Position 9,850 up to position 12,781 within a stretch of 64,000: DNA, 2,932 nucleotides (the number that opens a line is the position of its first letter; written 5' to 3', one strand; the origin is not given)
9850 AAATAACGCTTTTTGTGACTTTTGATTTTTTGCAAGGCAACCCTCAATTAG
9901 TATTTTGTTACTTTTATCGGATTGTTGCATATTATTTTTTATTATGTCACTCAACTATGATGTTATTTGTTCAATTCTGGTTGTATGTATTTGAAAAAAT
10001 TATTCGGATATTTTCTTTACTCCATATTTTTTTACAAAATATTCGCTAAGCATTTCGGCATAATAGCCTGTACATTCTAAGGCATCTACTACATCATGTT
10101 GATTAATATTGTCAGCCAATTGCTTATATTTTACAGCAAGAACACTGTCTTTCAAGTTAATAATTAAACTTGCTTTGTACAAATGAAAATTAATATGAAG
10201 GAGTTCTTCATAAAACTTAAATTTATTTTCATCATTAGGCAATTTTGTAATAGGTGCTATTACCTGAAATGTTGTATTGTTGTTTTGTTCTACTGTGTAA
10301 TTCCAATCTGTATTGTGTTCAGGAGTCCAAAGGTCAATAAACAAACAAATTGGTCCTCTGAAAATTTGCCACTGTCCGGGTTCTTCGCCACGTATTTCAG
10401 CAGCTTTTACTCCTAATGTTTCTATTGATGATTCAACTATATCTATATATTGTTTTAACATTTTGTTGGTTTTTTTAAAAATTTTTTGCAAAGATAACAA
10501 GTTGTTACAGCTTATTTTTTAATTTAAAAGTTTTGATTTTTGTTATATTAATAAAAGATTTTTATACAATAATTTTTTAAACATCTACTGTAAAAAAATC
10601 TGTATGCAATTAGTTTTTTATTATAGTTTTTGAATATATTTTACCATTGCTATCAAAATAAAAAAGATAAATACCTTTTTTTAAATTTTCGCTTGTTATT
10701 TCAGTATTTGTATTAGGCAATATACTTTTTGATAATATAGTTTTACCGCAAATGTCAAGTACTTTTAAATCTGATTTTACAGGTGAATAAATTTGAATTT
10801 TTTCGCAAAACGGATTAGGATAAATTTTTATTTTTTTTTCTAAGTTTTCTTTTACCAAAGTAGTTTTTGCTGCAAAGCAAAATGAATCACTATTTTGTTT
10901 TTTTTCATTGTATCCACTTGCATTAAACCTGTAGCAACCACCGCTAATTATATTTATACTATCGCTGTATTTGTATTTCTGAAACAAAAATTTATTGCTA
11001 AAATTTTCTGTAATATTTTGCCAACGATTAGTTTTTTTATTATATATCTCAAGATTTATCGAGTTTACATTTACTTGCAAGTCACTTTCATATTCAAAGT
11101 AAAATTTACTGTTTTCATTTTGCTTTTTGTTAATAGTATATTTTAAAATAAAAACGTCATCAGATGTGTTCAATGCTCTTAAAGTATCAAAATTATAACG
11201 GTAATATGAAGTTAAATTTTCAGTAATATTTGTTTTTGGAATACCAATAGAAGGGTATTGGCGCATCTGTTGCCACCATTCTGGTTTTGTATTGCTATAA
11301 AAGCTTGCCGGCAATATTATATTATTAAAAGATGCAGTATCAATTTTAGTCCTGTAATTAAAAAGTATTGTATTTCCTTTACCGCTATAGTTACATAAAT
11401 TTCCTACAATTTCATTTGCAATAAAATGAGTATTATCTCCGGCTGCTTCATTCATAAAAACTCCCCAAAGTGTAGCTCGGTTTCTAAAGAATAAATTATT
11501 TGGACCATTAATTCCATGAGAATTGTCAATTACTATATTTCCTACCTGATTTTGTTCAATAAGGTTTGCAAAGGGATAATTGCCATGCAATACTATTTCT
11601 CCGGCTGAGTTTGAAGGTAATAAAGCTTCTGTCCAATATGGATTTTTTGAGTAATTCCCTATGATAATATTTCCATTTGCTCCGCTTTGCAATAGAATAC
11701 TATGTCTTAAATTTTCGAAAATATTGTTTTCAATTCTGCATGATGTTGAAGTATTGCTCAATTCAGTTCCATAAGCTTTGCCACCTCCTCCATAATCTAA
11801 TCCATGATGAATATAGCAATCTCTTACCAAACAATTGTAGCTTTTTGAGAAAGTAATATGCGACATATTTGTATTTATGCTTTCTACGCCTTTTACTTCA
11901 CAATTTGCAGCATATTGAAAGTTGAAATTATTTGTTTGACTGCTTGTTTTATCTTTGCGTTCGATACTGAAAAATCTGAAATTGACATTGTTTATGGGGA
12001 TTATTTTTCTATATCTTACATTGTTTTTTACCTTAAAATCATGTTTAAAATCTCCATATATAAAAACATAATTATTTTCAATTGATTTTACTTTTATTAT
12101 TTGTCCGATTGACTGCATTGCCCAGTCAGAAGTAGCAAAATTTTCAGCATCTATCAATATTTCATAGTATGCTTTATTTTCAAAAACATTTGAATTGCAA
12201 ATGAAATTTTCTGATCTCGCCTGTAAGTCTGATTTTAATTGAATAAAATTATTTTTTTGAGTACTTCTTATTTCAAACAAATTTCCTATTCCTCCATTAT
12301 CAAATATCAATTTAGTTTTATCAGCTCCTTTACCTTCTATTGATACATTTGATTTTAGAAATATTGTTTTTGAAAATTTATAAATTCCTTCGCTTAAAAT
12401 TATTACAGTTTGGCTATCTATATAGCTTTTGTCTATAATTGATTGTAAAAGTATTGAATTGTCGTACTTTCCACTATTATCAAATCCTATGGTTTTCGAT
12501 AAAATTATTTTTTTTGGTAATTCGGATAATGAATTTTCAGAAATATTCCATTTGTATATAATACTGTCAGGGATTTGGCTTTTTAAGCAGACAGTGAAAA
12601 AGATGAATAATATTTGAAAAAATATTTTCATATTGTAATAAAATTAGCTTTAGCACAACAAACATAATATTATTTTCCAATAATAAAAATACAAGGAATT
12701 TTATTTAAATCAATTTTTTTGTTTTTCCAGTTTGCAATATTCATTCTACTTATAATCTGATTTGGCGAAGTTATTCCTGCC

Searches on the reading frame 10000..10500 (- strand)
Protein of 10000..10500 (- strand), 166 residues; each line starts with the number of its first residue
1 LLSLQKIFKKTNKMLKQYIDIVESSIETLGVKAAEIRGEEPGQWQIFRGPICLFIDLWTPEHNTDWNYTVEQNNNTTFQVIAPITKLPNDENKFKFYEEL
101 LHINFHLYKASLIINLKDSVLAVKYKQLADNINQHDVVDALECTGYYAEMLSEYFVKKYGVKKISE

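Call 3: search_protein_families(library=pfam, proteins=[window:10000-10500:-], max_evalue=0.1)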
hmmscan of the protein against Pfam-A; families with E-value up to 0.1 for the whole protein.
window:10000-10500:- (166 aa): 0 families

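Call 4: search_protein_families(library=ncbifam, proteins=[window:10000-10500:-], max_evalue=0.1)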
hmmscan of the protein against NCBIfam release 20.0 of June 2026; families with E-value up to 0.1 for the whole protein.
window:10000-10500:- (166 aa): 0 families

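Call 34: search_protein_families(library=pfam, proteins=[window:10000-10461:-], max_evalue=10)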
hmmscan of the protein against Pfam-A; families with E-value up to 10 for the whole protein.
window:10000-10461:- (153 aa): 0 families

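Call 35: search_solved_structures(query=window:10000-10461:-, max_evalue=10)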
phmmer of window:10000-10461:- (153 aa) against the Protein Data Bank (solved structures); distinct sequences matched with E-value up to 10: 0.

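Call 39: find_homologous_proteins(query=window:10000-10461:-)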
Query window:10000-10461:- (153 aa): 21 proteins with E <= 0.001 among 56 candidates.
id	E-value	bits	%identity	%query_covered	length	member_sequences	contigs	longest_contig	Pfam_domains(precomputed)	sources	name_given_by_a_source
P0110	9.7e-99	345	100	100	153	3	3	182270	-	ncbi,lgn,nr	ncbi:MAG: hypothetical protein IT243_04010 [Bacteroidia bacterium]|nr:hypothetical protein [Bacteroi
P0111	7.9e-89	313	90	100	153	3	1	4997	-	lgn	-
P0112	6.4e-77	275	78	100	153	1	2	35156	-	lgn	-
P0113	2.3e-76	273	76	100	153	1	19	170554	-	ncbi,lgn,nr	ncbi:MAG: hypothetical protein HUU47_03130 [Bacteroidetes bacterium]|nr:hypothetical protein [Bacter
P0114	5.2e-59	216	62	100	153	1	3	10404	-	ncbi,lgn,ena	-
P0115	1.1e-57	212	60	100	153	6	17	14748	-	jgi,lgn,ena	jgi:hypothetical protein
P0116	1.1e-57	212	58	100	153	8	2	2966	-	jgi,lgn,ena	-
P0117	3.1e-57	211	60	100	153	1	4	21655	-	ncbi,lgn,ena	-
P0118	4.4e-57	210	60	100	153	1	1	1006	-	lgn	-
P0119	7.4e-57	209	59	100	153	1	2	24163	-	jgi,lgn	-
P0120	8.6e-57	209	59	100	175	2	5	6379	-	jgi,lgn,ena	-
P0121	5.4e-56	207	59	100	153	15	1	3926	-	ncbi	-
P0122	6.0e-56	207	60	95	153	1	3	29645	-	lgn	-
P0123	7.9e-56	206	58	100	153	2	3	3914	-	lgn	-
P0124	1.1e-55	206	57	100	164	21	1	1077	-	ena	-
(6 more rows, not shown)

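Call 46: predict_structure(alignment_id=A9)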
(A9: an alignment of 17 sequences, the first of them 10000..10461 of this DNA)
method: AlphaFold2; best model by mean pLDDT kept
length: 153 residues; sequences in the alignment: 17
mean_pLDDT: 87.6   pTM: 0.83
mean pLDDT of the five models: 87.6, 87.1, 84.3, 83.7, 67.6
residues with pLDDT >= 90: 97; 70-90: 41; 50-70: 14; < 50: 1
segments of 3 or more residues with pLDDT < 50: none
pLDDT, mean of each block of 10 residues (from residue 1): 88 92 91 91 81 54 88 93 90 85 93 89 94 94 93 81
secondary structure, 60 per line:
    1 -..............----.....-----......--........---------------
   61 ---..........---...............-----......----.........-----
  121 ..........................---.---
elements in order: H2-15 H20-23 E30-35 E38-45 E64-73 H77-91 E97-102 E107-115 H121-146

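Call 48: fold_search(model_id=the predicted structure, library=pdb)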
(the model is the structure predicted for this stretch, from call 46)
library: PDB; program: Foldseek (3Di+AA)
matches with E <= 10: 950; with E <= 0.001: 18
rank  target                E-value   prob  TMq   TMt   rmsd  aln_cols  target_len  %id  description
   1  2plg_A                1.5e-06  1.00  0.66  0.66   4.2       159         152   16  Crystal structure of T110839 protein from Synechococcus elongatus (released 2007-05-01)
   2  2plg_B                2.2e-06  1.00  0.66  0.69   4.2       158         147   15  Crystal structure of T110839 protein from Synechococcus elongatus (released 2007-05-01)
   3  3kxy_B                2.1e-05  1.00  0.65  0.75   3.1       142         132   10  Crystal Structure of the ExsC-ExsE Complex (released 2010-06-30)
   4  3kxy_H                5.4e-05  1.00  0.65  0.75   3.2       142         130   10  Crystal Structure of the ExsC-ExsE Complex (released 2010-06-30)
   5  3kxy_D                6.9e-05  1.00  0.66  0.76   3.1       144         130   10  Crystal Structure of the ExsC-ExsE Complex (released 2010-06-30)
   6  1k3s_B                1.1e-04  1.00  0.52  0.72   5.2       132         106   11  Type III Secretion Chaperone SigE (released 2001-11-28)
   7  3kxy_A                1.2e-04  1.00  0.63  0.71   3.2       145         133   10  Crystal Structure of the ExsC-ExsE Complex (released 2010-06-30)
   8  3kxy_J                1.2e-04  1.00  0.65  0.75   2.9       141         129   11  Crystal Structure of the ExsC-ExsE Complex (released 2010-06-30)
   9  1jyo_A                1.3e-04  1.00  0.68  0.79   3.2       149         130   16  Structure of the Salmonella Virulence Effector SptP in Complex with its Secretion Chaperone SicP (released 2001-11-07)
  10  3kxy_F                2.5e-04  1.00  0.59  0.67   3.5       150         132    9  Crystal Structure of the ExsC-ExsE Complex (released 2010-06-30)
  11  4g6t_A                2.9e-04  1.00  0.60  0.70   4.2       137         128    7  Structure of the HopA1-SchA Chaperone-Effector Complex (released 2013-06-05)
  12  9ux0_B                3.4e-04  1.00  0.58  0.67   3.2       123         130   12  Crystal structure of the virulence effector VepA in complex with its secretion chaperone VecA (released 2025-06-25)
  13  1k3s_A                3.4e-04  1.00  0.54  0.71   3.5       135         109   13  Type III Secretion Chaperone SigE (released 2001-11-28)
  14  1n5b_C                4.3e-04  1.00  0.58  0.72   3.9       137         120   16  Crystal Structure Of The Yersinia enterocolitica Molecular Chaperone Syce (released 2002-11-20)
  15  1xkp_C                5.5e-04  1.00  0.60  0.71   3.5       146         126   12  Crystal structure of the virulence factor YopN in complex with its heterodimeric chaperone SycN-YscB (released 2005-03-22)
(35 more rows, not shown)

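Call 56: find_related_loci(query=A10, collection=metagenome_contigs, flank=8000)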
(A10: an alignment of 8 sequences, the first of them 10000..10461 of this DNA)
Query A10 (153 aa) in metagenome_contigs; peptide patterns used: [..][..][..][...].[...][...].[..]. (x = any residue, [..] = any of these).
89 stretches matched a pattern; 67 encode a relative of the query (tblastn E <= 1e-3); 67 distinct loci.
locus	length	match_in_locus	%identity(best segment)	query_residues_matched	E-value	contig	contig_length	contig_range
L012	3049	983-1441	60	1-153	9e-64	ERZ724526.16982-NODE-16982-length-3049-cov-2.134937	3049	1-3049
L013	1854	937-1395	58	1-153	5e-65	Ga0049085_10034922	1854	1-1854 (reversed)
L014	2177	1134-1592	58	1-153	6e-64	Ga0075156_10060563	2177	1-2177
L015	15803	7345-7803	59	1-153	2e-62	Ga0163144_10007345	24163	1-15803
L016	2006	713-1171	59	1-153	3e-63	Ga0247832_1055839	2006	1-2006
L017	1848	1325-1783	58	1-153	2e-62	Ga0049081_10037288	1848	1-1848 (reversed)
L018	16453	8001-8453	43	2-151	6e-41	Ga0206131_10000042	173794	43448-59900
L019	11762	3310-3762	44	2-151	4e-41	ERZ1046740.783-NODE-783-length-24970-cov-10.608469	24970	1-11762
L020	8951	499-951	44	2-151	4e-41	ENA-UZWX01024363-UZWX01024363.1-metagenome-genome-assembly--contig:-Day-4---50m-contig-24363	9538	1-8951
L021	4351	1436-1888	44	2-151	4e-41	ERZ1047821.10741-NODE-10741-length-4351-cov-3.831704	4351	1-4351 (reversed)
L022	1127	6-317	62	50-153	1e-42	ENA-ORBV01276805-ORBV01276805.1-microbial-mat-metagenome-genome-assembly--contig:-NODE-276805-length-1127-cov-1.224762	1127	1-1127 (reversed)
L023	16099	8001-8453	43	2-151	4e-40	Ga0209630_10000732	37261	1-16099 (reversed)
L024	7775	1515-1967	38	2-151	8e-38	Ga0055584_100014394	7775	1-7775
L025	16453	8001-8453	38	2-151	1e-36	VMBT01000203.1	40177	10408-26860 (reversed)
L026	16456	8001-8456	39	2-151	2e-35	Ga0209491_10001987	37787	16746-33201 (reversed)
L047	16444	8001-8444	41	6-151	3e-33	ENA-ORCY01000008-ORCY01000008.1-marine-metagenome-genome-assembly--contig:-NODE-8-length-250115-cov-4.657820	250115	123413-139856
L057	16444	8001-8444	36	6-151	5e-33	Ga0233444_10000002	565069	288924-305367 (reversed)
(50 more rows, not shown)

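Call 60: search_protein_families(library=pfam, proteins=[L047:308-2782:+, L047:3205-4542:+, L047:4546-5031:+, L047:5081-7924:+, L057:3633-6188:+, L057:6613-7950:+, L057:2724-3611:+, L057:6185-6607:-, L057:9045-10274:+, L057:61-1269:+], max_evalue=0.001)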
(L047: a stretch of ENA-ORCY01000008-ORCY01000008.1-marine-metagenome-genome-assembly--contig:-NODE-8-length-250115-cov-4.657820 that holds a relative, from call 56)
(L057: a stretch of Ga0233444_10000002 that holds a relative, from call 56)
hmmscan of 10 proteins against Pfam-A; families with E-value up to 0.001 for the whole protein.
L047:308-2782:+ (824 aa): 2 families
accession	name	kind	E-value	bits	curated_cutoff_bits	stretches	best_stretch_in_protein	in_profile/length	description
PF13585.12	CHU_C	-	1.6e-13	51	27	1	735-820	2-84/86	CHU_C Type IX secretion signal domain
PF18911.6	PKD_4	-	0.00019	21.9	27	1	321-367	33-71/85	PKD domain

L047:3205-4542:+ (445 aa): 2 families
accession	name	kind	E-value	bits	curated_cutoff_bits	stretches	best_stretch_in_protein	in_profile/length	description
PF01979.26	Amidohydro_1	-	1.1e-17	64.7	25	1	51-424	1-343/345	Amidohydrolase family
PF07969.17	Amidohydro_3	-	1.1e-08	35.4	29.7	1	347-425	405-470/472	Amidohydrolase family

L047:4546-5031:+ (161 aa): 1 family
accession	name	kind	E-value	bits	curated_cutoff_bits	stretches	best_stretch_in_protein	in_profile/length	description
PF03544.19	TonB_C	-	2.2e-12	47.7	24.6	1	56-91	2-37/79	Gram-negative bacterial TonB protein C-terminal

L047:5081-7924:+ (947 aa): 5 families
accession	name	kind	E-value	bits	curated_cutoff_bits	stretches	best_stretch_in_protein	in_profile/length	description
PF15902.12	Sortilin-Vps10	-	1.6e-28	100.1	33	2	729-813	2-89/446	Sortilin, neurotensin receptor 3,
PF15899.11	BNR_6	-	7.3e-07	29.1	27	0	730-743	1-14/14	BNR-Asp box repeat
PF02012.26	BNR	-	5.4e-06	26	27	0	393-404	1-12/12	BNR/Asp-box repeat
PF24316.1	Tli3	-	0.00012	22.9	27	0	724-767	80-127/129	T6SS Tli3 immunity protein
PF13088.12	BNR_2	-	0.00078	19.3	31.4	0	209-278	143-202/277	BNR repeat-like domain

L057:3633-6188:+ (851 aa): 3 families
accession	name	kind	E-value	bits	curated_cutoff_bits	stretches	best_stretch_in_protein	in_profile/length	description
PF13585.12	CHU_C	-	2.3e-13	50.5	27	1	764-847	3-84/86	CHU_C Type IX secretion signal domain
PF00801.26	PKD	-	9.6e-08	32.4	23.5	0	330-390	14-65/80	PKD domain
PF18911.6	PKD_4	-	0.00037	20.9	27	1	340-391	26-69/85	PKD domain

L057:6613-7950:+ (445 aa): 2 families
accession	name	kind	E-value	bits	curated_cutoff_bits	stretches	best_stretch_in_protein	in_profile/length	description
PF01979.26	Amidohydro_1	-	3.2e-18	66.5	25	1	51-424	1-343/345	Amidohydrolase family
PF07969.17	Amidohydro_3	-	6.2e-08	33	29.7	1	346-424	404-469/472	Amidohydrolase family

L057:2724-3611:+ (295 aa): 1 family
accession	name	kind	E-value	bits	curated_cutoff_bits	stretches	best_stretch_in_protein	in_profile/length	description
PF19089.6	DUF5777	-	2.5e-92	309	23.1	1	48-293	1-247/247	Membrane bound beta barrel domain (DUF5777)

L057:6185-6607:- (140 aa): 2 families
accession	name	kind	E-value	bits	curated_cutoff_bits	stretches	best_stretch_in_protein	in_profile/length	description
PF00293.34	NUDIX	-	6.9e-11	42.7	21.1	1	10-98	7-100/134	NUDIX domain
PF22327.2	Nudt16-like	-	0.00067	20.1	27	1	31-90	35-93/161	U8 snoRNA-decapping enzyme-like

L057:9045-10274:+ (409 aa): 1 family
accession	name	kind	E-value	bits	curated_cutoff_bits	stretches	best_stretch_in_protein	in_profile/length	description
PF13585.12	CHU_C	-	3.2e-12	46.8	27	1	318-395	1-77/86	CHU_C Type IX secretion signal domain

L057:61-1269:+ (402 aa): 2 families
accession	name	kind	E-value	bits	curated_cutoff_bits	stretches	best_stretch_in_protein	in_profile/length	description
PF01039.27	Carboxyl_trans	-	5.3e-166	553.5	22.3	1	1-400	85-493/493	Carboxyl transferase domain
PF03255.19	ACCA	-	3e-10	40.2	23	1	173-335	70-238/310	Acetyl co-enzyme A carboxylase carboxyltransferase-like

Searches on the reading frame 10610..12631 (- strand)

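Call 38: search_protein_families(library=pfam, proteins=[window:10610-12631:-], max_evalue=0.0001)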
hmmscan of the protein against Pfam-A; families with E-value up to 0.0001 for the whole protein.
window:10610-12631:- (673 aa): 1 family
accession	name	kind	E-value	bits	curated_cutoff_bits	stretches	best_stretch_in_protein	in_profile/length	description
PF18962.6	Por_Secre_tail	-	1.1e-08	35.7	27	1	603-671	1-75/75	Secretion system C-terminal sorting domain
